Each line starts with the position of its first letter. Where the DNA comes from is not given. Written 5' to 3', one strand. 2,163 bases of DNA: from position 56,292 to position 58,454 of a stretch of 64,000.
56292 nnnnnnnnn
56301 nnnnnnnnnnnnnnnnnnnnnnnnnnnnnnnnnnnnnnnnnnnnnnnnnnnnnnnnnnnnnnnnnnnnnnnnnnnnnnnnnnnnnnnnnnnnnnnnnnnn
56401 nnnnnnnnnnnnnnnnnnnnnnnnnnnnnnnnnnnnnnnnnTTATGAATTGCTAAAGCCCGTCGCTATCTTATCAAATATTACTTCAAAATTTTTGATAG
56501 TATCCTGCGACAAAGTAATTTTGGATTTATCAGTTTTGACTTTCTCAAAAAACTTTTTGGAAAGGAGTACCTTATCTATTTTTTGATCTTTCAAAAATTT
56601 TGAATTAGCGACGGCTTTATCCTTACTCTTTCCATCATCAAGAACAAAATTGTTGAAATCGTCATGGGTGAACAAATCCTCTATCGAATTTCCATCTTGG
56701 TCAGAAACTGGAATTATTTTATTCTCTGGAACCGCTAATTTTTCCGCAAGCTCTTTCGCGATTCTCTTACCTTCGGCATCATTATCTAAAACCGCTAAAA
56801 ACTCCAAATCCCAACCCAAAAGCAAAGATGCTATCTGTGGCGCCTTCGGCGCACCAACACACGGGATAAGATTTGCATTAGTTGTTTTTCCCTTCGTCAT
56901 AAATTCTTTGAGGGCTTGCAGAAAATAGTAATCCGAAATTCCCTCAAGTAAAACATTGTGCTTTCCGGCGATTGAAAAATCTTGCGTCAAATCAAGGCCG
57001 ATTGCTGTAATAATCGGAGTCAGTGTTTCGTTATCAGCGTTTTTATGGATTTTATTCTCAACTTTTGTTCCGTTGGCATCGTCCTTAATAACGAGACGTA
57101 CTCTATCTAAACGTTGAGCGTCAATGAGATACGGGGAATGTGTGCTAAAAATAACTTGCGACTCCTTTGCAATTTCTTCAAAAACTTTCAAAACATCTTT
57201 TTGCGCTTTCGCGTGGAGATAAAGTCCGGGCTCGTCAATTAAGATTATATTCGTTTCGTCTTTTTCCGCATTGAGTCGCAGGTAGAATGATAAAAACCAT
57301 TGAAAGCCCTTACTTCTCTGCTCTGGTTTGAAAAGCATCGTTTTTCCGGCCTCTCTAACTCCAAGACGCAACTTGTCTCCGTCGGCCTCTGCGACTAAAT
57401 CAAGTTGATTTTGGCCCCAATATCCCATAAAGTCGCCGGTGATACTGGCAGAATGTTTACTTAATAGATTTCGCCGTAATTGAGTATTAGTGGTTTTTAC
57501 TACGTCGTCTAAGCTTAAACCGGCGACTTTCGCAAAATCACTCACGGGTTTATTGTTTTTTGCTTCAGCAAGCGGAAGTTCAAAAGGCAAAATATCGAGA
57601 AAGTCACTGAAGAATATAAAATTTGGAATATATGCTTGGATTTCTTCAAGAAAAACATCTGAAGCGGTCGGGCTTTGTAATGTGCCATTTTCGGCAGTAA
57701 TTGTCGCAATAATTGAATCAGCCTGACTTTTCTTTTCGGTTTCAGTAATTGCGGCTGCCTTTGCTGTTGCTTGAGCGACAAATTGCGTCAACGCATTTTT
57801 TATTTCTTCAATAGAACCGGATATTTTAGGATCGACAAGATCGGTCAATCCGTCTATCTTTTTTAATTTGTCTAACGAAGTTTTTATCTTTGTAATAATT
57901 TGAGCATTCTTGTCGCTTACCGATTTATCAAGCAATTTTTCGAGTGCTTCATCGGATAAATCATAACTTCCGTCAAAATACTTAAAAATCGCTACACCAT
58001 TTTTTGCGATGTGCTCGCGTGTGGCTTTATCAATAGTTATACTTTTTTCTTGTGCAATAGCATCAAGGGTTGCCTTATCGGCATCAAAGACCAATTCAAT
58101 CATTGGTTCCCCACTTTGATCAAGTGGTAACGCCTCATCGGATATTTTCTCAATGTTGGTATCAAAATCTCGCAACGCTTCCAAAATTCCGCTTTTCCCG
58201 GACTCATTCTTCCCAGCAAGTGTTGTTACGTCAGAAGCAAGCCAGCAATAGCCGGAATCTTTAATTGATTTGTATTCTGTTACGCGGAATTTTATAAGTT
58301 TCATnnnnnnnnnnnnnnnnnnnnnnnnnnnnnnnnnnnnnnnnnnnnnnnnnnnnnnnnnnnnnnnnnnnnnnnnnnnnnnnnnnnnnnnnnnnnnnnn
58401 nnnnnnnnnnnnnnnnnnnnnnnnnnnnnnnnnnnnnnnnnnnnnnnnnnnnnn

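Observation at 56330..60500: AT-rich four-gene operon: T5orf172/GIY-YIG-like, beta-class DPPY methyltransferase, MutH/Sau3AI-like endonuclease and a class-1 OLD ATPase-Toprim nuclease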

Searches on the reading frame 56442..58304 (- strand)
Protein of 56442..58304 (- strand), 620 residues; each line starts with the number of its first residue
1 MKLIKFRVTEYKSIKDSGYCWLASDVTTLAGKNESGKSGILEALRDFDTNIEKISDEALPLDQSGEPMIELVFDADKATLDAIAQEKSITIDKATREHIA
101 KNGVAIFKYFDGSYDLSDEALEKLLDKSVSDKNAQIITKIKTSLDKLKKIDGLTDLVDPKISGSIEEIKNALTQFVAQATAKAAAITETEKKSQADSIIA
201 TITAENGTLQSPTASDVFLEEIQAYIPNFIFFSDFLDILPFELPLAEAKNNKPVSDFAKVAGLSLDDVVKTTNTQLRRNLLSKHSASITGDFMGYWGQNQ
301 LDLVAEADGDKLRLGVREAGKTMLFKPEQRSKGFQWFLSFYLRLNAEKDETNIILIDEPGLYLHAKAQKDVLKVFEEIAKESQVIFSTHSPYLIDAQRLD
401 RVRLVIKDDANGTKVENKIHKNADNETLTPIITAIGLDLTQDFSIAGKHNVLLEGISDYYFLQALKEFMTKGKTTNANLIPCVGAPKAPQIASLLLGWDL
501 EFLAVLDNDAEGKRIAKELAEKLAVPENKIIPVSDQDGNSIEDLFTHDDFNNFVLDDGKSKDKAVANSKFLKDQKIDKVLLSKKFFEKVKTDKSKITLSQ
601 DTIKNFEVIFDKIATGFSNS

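Call 3: search_protein_families(library=pfam, proteins=[window:56442-58304:-], max_evalue=0.01)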
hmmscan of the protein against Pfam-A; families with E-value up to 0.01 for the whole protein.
window:56442-58304:- (620 aa): 4 families
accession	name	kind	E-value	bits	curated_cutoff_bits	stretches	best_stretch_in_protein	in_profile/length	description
PF13175.12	AAA_15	-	1.4e-20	74.7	32.1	2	337-394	308-374/374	AAA ATPase domain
PF13304.12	AAA_21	-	1.2e-15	58.8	27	1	328-395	236-304/304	AAA domain, putative AbiEii toxin, Type IV TA system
PF02463.25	SMC_N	-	1.9e-05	24.7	40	0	3-45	2-45/220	RecF/RecN/SMC N terminal domain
PF20469.4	OLD-like_TOPRIM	-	0.0013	19.6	23.2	1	449-509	5-67/67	Overcoming lysogenization defect protein-like, TOPRIM domain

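Call 4: search_protein_families(library=padloc, proteins=[window:56442-58304:-], max_evalue=0.01)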
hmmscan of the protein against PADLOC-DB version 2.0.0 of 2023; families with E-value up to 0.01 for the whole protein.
window:56442-58304:- (620 aa): 105 families (the best 25 are shown)
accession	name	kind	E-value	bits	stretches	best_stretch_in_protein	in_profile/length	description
PDLC02358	Old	-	5.2e-27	92.9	2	345-514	279-453/578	Old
PDLC02979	AriA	-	4.3e-21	74.1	1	1-394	1-373/373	-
PDLC02335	AbiLi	-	4.6e-19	66.6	1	2-413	49-257/326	AbiLi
PDLC00289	PtuA1|PtuA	-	2.6e-17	61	1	339-416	237-314/404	AAA ATPase domain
PDLC02981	AriAB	-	5.4e-17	59.7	1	303-480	285-463/694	-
PDLC04175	HEC-01A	-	7.5e-17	59.4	1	307-415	226-332/363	-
PDLC02980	AriA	-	1.2e-15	56.3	1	329-395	237-304/304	-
PDLC04178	HEC-01A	-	9.6e-15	52.5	2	342-415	277-353/399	-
PDLC02915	ATPase-Toprim_I-B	-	9.6e-15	52.4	2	336-395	241-300/623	-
PDLC00271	PtuA1|PtuA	-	1e-14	52.9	2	351-420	279-347/421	AAA ATPase domain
PDLC00067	GajA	-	6.7e-14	49.3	1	348-561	302-509/604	AAA ATPase domain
PDLC03878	NsnB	-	9e-14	50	2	300-409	187-296/345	-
PDLC04182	HEC-01A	-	9.1e-14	49.2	1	309-413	265-369/406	-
PDLC00096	GajA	-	1e-13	48.9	1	254-465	194-404/630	AAA ATPase domain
PDLC00102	GajA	-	1.3e-13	48.3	2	332-580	269-510/532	AAA ATPase domain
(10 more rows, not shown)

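Call 5: search_protein_families(library=ncbifam, proteins=[window:56442-58304:-], max_evalue=0.01)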
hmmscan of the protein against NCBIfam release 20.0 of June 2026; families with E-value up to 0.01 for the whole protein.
window:56442-58304:- (620 aa): 12 families
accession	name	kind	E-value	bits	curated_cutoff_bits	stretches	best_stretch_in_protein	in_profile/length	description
NF038234.1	retron_eff_Eco8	equivalog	1e-10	40.9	250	2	336-395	258-326/679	retron Eco8 family effector endonuclease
NF041760.1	PtuA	equivalog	1.2e-08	34.4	500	1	353-417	379-443/524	retron Ec78 anti-phage system effector ATPase PtuA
TIGR04435.1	restrict_AAA_1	hypoth_equivalog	1.3e-06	27.4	300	0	28-99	41-113/568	restriction system-associated AAA family ATPase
TIGR03608.1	L_ocin_972_ABC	subfamily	2.2e-06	27.3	254.85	1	350-395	152-198/206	putative bacteriocin export ABC transporter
NF047739.1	antiphage_MADS3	equivalog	2.6e-06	26.9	420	1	349-414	335-399/427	methylation-associated defense system AAA family ATPase MAD3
NF040873.1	AztA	equivalog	7.1e-05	22.4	220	0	350-394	137-182/191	zinc ABC transporter ATP-binding protein AztA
TIGR00972.1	3a0107s01c2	equivalog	0.00022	20.7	343.2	0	350-418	162-229/248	phosphate ABC transporter ATP-binding protein PstB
NF008409.0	PRK11231.1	equivalog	0.0012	18.3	375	0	349-385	155-191/255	Fe(3+) dicitrate ABC transporter ATP-binding protein FecE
NF010068.0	PRK13548.1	equivalog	0.0014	17.8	261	0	346-383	157-194/261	heme ABC transporter ATP-binding protein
TIGR02673.1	FtsE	equivalog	0.0024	17.6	264.85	1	351-404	156-210/214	cell division ATP-binding protein FtsE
TIGR02857.1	CydD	equivalog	0.0051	15.8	435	0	350-394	476-520/529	thiol reductant ABC exporter subunit CydD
TIGR00611.2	recf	equivalog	0.0061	15.8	172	0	6-44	4-41/339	DNA replication/repair protein RecF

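Call 10: find_homologous_proteins(query=window:56442-58304:-, max_evalue=1e-10)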
Query window:56442-58304:- (620 aa): 1654 proteins with E <= 1e-10 among 8000 candidates; the best 120 are listed.
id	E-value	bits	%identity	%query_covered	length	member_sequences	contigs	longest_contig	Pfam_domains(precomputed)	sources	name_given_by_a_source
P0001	0.0e+0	1342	100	100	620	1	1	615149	PF13175.13,PF02463.26,PF13304.13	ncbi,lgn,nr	ncbi:MAG: AAA family ATPase [Candidatus Paceibacterota bacterium]|nr:MAG: AAA family ATPase [Candida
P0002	0.0e+0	1300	97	100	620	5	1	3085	PF13175.13,PF02463.26,PF13304.13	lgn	-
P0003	0.0e+0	1292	96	100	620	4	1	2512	PF13175.13,PF02463.26,PF13304.13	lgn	-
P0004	0.0e+0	1281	94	100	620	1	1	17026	PF13175.13,PF02463.26,PF13304.13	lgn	-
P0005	0.0e+0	1265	94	100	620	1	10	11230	PF13175.13,PF02463.26,PF13304.13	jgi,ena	-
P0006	0.0e+0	1264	93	100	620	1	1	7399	PF13175.13,PF02463.26,PF13304.13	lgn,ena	-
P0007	0.0e+0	1077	79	100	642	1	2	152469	PF13175.13,PF02463.26,PF13304.13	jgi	jgi:predicted ATP-dependent endonuclease of OLD family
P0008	9.2e-279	944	70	100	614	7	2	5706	PF13175.13,PF02463.26,PF13304.13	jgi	jgi:predicted ATP-dependent endonuclease of OLD family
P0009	4.3e-270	915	69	100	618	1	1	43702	PF20469.5,PF13175.13,PF02463.26,PF13304.13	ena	-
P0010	7.8e-270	915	68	100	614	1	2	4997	PF13175.13,PF13476.13,PF02463.26,PF13304.13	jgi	-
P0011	1.3e-268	911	67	100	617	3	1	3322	PF13175.13,PF02463.26,PF13304.13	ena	-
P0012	1.5e-268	910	67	100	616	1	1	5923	PF13175.13,PF02463.26,PF13304.13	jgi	jgi:predicted ATP-dependent endonuclease of OLD family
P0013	2.2e-267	907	69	99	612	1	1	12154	PF20469.5,PF13175.13,PF02463.26,PF13304.13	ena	-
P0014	2.4e-267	906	68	100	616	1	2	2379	PF13175.13,PF02463.26,PF13304.13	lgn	-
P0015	3.9e-265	899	67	100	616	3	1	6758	PF13175.13,PF13304.13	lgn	-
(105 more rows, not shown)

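Call 12: find_related_loci(query=A1, collection=genome_contigs, flank=6000)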
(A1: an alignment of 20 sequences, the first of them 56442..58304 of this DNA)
Query A1 (620 aa) in genome_contigs; peptide patterns used: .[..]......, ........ (x = any residue, [..] = any of these).
585 stretches matched a pattern; 432 encode a relative of the query (tblastn E <= 1e-3); the best 80 are kept; 80 distinct loci.
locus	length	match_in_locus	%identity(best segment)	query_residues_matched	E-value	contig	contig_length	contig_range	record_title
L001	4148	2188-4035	65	1-620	0e+0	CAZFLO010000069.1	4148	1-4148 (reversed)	MAG TPA_asm: Candidatus Woesearchaeota archaeon isolate SRP104257_co1_30 genome assembly, contig: NODE_24010_length_4148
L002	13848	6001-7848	60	1-620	0e+0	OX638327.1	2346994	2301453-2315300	MAG: uncultured Nitrospirales bacterium isolate 43449e9d-e2e7-4773-83f5-231d95b9b6b0 genome assembly, chromosome: 1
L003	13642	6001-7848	60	1-620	0e+0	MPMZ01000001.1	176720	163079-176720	MAG: Nitrospira sp. bin75 NODE_99_length_176720_cov_12.8186_ID_197, whole genome shotgun sequence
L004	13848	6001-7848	59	1-619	0e+0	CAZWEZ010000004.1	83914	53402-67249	MAG TPA_asm: uncultured Thalassospiraceae bacterium isolate binchicken_co85_32 genome assembly, contig: NODE_143_length_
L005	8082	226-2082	66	1-620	0e+0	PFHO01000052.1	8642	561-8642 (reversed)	MAG: Candidatus Moranbacteria bacterium CG_4_8_14_3_um_filter_34_16 CG_4_8_14_3_um_filter_scaffold_4041_c, whole genome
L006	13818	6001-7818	49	1-620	5e-176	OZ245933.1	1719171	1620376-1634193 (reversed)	MAG: Thermodesulfobacteriota bacterium isolate 263b4f05-1b2c-42db-935d-865eb6a8296e genome assembly, chromosome: 1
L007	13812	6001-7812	49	1-618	9e-176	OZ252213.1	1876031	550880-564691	MAG: Thermodesulfobacteriota bacterium isolate fe9b5591-7b88-4e57-ab13-ddad5861585a genome assembly, chromosome: 1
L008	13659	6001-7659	63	1-619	2e-167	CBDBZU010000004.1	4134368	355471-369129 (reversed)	MAG: bacterium isolate 14075d2c-179b-4e0f-9294-86ba791e4164 genome assembly, contig: contig_4, whole genome shotgun sequ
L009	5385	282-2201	40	1-620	3e-158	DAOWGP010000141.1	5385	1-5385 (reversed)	MAG TPA_asm: Candidatus Omnitrophota bacterium isolate CSMAG_1994 CSMAG_1994_k141_6178925_length_5385_cov_54.2590, whole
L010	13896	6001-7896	43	1-617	5e-150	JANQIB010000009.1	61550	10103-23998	MAG: Alphaproteobacteria bacterium isolate PL24a_bin.34 k99_7641285, whole genome shotgun sequence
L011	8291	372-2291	40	1-618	7e-163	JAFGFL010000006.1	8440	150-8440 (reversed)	MAG: Candidatus Omnitrophota bacterium isolate Zod_Metabat.1316 k87_1033591, whole genome shotgun sequence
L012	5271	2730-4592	41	1-613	2e-151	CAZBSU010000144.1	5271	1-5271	MAG TPA_asm: uncultured Planctomycetales bacterium isolate binchicken_co256_149 genome assembly, contig: NODE_49767_leng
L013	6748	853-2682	44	1-613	2e-149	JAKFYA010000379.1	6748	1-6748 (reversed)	MAG: Acidobacteria bacterium isolate ND5_Bin_3_1 ND5_0012602, whole genome shotgun sequence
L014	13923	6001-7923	43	1-617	3e-148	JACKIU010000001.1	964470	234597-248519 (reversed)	MAG: Rhodospirillales bacterium isolate HK-STAS-PROT-20 HK-STAS-PROT-20_1, whole genome shotgun sequence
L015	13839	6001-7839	42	1-613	3e-146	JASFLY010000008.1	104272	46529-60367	MAG: Candidatus Zixiibacteriota bacterium isolate D0817M20remetaG_Bin_28 D0817M20remetaG_FD_scaffold_16_c1, whole genome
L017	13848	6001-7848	40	1-613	2e-145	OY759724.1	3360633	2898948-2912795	MAG: Candidatus Omnitrophota bacterium isolate 1a5844f9-839a-4d7b-a7f9-2444bab12bdd genome assembly, chromosome: 1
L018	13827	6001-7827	41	1-607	5e-144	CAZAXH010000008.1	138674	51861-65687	MAG TPA_asm: uncultured Planctomycetales bacterium isolate binchicken_co117_398 genome assembly, contig: NODE_153_length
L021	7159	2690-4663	39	1-619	2e-129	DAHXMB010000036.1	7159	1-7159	MAG TPA_asm: Candidatus Acididesulfobacter sp. isolate clean1611 k141_172562, whole genome shotgun sequence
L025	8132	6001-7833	41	1-613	3e-125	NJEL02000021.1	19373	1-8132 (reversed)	MAG: Methanosarcinales archaeon ex4572_44 ex4572_44_scaffold_5184, whole genome shotgun sequence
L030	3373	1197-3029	39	1-617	3e-120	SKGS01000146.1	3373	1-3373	MAG: Lishizhenia sp. isolate CSBr16_161 CSBr16-54323, whole genome shotgun sequence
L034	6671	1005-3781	39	1-613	2e-111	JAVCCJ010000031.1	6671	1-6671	MAG: Candidatus Zapsychrus exili isolate MAG_3300035698_1555 Ga0374944_168781, whole genome shotgun sequence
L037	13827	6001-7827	37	1-617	2e-108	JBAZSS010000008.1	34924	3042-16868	MAG: Parcubacteria group bacterium isolate SO_2017_GW1_179 NODE_5514_length_34924_cov_1.038337_OW334_2017, whole genome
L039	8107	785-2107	45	1-436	4e-108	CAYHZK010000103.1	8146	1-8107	MAG TPA_asm: uncultured Planctomycetales bacterium isolate ERP119705_co15_651 genome assembly, contig: NODE_10864_length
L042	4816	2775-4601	38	1-617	5e-108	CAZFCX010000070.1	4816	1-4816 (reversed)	MAG TPA_asm: uncultured Bdellovibrionales bacterium isolate SRP239243_co1_144 genome assembly, contig: NODE_31682_length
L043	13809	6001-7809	37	6-617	8e-107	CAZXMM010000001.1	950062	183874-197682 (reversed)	MAG TPA_asm: uncultured Gammaproteobacteria bacterium isolate SRP173033_co1_283 genome assembly, contig: NODE_1_length_9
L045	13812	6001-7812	36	1-617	3e-106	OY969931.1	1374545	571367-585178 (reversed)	MAG: uncultured bacterium isolate MFD02416.bin.c.2 genome assembly, chromosome: 1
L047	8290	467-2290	38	1-617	1e-105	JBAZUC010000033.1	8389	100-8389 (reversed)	MAG: Parcubacteria group bacterium isolate SO_2017_GW1_218 NODE_31828_length_8389_cov_1.067901_OW334_2017, whole genome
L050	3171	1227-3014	38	1-605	8e-107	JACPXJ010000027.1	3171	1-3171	MAG: Candidatus Nomurabacteria bacterium isolate NC_groundwater_834_Pr1_B-0.1um_42_21 Montesol18_Bp1_scaffold_859542, wh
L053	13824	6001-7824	37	1-617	5e-103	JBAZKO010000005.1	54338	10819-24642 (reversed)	MAG: Patescibacteria group bacterium isolate SO_2017_LW4_145 scaffold_1538_c1_LW137-91_2017, whole genome shotgun sequen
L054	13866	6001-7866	36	1-613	1e-102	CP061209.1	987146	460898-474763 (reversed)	MAG: Methanosarcinales archaeon isolate Met33H chromosome, complete genome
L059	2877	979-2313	40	1-438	8e-103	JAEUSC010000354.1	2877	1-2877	MAG: Candidatus Omnitrophota bacterium isolate new MAG-293 k141_3469727, whole genome shotgun sequence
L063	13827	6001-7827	35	1-613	3e-97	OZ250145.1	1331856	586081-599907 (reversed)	MAG: Bdellovibrionales bacterium isolate ec37ab55-fd17-4420-b483-75023b108e58 genome assembly, chromosome: 1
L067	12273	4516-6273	35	1-613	5e-95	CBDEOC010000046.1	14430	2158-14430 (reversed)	MAG TPA_asm: uncultured Candidatus Saccharibacteria bacterium isolate SRR25048779_binner12_Refined_19 genome assembly, c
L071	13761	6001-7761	36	1-593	2e-93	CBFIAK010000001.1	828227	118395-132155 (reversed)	MAG: Patescibacteria group bacterium isolate Co_bin_206_indstr genome assembly, contig: Co_bin_206_indstr_c1, whole geno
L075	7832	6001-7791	35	1-613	2e-87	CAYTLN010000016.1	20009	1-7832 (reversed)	MAG TPA_asm: uncultured Gammaproteobacteria bacterium isolate SRP286056_co1_88 genome assembly, contig: NODE_3209_length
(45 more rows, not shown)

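Call 14: find_encoding_contigs(protein=P0004, flank=8000, max_places=2)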
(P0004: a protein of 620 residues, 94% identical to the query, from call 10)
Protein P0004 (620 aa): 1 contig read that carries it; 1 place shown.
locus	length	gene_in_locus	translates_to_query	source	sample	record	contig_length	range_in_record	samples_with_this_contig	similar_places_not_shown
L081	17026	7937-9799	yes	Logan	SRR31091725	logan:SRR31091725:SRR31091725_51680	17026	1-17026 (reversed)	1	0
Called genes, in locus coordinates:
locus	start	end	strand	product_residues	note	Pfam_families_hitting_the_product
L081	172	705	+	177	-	PF11188:DUF2975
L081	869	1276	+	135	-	PF02661:Fic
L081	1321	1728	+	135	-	PF09945:DUF2177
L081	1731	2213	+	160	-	-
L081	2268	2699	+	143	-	-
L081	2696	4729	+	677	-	PF02897:Peptidase_S9_N, PF00326:Peptidase_S9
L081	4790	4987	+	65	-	-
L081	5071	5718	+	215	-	-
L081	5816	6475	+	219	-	PF10544:T5orf172, PF13455:MUG113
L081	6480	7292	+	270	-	PF01555:N6_N4_Mtase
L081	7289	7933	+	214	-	PF02976:MutH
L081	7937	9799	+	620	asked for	PF02463:SMC_N (faint), PF13175:AAA_15, PF13304:AAA_21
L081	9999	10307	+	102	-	-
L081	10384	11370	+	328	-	-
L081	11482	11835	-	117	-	-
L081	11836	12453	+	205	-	-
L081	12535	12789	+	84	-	PF02575:YbaB_DNA_bd (weak)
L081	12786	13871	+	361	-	PF06224:AlkZ-like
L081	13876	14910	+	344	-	-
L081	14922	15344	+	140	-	PF00692:dUTPase, PF22769:DCD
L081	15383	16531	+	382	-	PF01180:DHO_dh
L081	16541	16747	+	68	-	-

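Call 15: find_encoding_contigs(protein=P0005, flank=8000, max_places=4)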
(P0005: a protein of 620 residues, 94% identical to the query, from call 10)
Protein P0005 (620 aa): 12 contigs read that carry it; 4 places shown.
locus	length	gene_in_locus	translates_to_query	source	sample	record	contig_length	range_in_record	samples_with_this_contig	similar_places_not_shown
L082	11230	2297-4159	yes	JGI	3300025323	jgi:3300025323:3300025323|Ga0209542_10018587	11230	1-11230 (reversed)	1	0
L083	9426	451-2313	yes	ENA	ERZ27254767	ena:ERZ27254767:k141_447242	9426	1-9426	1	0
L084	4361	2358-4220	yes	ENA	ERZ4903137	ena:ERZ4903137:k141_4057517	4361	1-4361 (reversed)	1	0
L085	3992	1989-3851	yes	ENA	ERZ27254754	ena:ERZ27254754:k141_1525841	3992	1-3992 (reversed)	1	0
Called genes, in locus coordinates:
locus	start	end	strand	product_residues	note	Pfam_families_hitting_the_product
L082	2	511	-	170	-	?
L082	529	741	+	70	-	PF13560:HTH_31 (weak), PF12844:HTH_19, PF01381:HTH_3, PF13443:HTH_26 (weak)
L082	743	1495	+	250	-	PF01555:N6_N4_Mtase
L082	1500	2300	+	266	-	PF15515:MvaI_BcnI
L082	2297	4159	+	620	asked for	PF02463:SMC_N (faint), PF13175:AAA_15, PF13304:AAA_21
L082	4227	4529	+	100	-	-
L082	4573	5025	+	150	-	-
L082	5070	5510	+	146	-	PF06044:DpnI (weak)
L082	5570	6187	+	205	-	-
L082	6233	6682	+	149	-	-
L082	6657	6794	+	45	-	-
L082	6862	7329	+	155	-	-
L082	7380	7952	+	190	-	-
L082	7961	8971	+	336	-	PF08545:ACP_syn_III, PF08541:ACP_syn_III_C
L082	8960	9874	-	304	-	PF00561:Abhydrolase_1, PF12146:Hydrolase_4, PF12697:Abhydrolase_6, PF03096:Ndr (weak)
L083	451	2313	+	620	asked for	PF02463:SMC_N (faint), PF13175:AAA_15, PF13304:AAA_21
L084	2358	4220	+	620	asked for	PF02463:SMC_N (faint), PF13175:AAA_15, PF13304:AAA_21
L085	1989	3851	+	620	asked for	PF02463:SMC_N (faint), PF13175:AAA_15, PF13304:AAA_21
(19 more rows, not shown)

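Call 16: find_encoding_contigs(protein=P0007, flank=8000, max_places=2)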
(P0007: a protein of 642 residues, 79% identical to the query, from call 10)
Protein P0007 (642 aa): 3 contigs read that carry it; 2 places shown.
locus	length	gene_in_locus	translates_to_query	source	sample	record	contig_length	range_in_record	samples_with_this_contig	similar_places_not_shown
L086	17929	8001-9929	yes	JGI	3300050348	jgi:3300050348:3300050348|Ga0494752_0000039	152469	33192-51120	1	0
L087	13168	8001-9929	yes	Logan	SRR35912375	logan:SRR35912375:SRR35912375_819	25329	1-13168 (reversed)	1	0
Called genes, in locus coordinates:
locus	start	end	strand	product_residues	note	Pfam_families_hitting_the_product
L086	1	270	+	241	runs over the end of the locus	-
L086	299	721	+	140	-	PF08378:NERD (faint), PF02021:UPF0102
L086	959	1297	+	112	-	-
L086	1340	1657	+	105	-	-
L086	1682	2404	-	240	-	PF02811:PHP, PF13263:PHP_C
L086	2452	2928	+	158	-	-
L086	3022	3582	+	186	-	PF01864:CarS-like, PF01148:CTP_transf_1 (weak)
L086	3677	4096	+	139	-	-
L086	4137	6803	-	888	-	PF02629:CoA_binding, PF13380:CoA_binding_2, PF13607:Succ_CoA_lig, PF19045:Ligase_CoA_2, PF13549:ATP-grasp_5, PF13302:Acetyltransf_3, PF00583:Acetyltransf_1, PF13508:Acetyltransf_7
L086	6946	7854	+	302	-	-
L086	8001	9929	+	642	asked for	PF02463:SMC_N (weak), PF13175:AAA_15, PF13304:AAA_21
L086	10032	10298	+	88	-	-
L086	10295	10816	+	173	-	-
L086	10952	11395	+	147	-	-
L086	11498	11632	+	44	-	-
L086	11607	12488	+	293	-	PF01261:AP_endonuc_2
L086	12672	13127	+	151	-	-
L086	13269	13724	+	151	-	-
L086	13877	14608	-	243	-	-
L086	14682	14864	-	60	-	-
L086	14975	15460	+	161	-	-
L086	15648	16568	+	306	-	-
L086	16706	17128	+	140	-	-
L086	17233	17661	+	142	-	-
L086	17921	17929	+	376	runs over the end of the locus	PF00108:Thiolase_N, PF22691:Thiolase_C_1, PF02803:Thiolase_C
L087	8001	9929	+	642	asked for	PF02463:SMC_N (weak), PF13175:AAA_15, PF13304:AAA_21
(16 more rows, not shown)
